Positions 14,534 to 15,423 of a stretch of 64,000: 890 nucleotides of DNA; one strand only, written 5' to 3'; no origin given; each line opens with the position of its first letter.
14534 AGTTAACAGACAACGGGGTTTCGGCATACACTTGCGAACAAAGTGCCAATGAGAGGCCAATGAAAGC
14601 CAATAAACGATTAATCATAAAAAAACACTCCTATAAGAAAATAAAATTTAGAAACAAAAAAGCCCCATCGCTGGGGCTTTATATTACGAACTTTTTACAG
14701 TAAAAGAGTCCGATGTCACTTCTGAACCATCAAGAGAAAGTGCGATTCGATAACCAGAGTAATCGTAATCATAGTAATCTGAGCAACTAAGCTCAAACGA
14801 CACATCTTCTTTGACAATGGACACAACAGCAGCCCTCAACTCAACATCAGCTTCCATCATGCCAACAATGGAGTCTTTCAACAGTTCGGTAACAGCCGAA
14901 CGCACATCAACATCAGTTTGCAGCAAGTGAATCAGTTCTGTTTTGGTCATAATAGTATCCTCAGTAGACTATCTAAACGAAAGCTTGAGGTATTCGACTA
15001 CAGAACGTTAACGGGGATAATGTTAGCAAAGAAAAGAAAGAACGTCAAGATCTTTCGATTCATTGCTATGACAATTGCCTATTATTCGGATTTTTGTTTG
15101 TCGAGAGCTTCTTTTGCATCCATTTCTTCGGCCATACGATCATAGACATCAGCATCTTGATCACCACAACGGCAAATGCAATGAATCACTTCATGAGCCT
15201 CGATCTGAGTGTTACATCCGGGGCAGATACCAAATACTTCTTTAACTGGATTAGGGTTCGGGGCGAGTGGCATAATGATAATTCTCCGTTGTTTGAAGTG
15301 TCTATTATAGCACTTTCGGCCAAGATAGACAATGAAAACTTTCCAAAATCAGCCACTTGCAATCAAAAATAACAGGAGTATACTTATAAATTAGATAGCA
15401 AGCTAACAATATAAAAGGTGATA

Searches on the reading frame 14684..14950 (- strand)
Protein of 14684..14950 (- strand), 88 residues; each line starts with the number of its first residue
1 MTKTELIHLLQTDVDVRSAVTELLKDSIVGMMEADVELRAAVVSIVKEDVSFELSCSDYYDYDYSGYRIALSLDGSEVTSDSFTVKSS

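Call 12: search_protein_families(library=pfam, proteins=[window:14684-14950:-], max_evalue=0.1)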
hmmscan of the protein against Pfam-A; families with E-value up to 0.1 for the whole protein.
window:14684-14950:- (88 aa): 1 family
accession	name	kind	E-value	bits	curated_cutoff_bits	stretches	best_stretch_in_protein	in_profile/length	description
PF22340.1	TubZ_C_3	-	0.043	14.3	27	1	2-46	9-53/88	Tubulin-like protein TubZ, C-terminal domain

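Call 13: search_protein_families(library=phrogs, proteins=[window:14684-14950:-], max_evalue=0.1)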
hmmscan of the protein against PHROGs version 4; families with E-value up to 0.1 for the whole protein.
window:14684-14950:- (88 aa): 0 families

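Call 121: search_protein_families(library=padloc, proteins=[window:14684-14950:-], max_evalue=0.01)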
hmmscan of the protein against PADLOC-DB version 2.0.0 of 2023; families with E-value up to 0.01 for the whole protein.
window:14684-14950:- (88 aa): 0 families

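Call 122: search_protein_families(library=ncbifam, proteins=[window:14684-14950:-], max_evalue=0.01)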
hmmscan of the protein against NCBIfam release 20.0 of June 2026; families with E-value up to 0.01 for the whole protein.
window:14684-14950:- (88 aa): 0 families

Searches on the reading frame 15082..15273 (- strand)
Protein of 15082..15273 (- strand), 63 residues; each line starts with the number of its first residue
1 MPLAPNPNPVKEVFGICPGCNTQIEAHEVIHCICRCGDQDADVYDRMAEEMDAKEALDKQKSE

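Call 12: search_protein_families(library=pfam, proteins=[window:15082-15273:-], max_evalue=0.1)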
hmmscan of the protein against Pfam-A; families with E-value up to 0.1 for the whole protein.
window:15082-15273:- (63 aa): 0 families

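Call 13: search_protein_families(library=phrogs, proteins=[window:15082-15273:-], max_evalue=0.1)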
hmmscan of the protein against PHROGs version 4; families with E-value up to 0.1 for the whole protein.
window:15082-15273:- (63 aa): 1 family
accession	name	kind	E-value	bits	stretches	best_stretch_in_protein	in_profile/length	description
phrog_20105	-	unknown function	0.085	13.5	1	35-61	70-96/251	-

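Call 121: search_protein_families(library=padloc, proteins=[window:15082-15273:-], max_evalue=0.01)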
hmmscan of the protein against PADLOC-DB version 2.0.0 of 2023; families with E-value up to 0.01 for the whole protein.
window:15082-15273:- (63 aa): 0 families

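Call 122: search_protein_families(library=ncbifam, proteins=[window:15082-15273:-], max_evalue=0.01)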
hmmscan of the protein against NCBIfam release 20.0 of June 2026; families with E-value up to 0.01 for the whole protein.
window:15082-15273:- (63 aa): 0 families
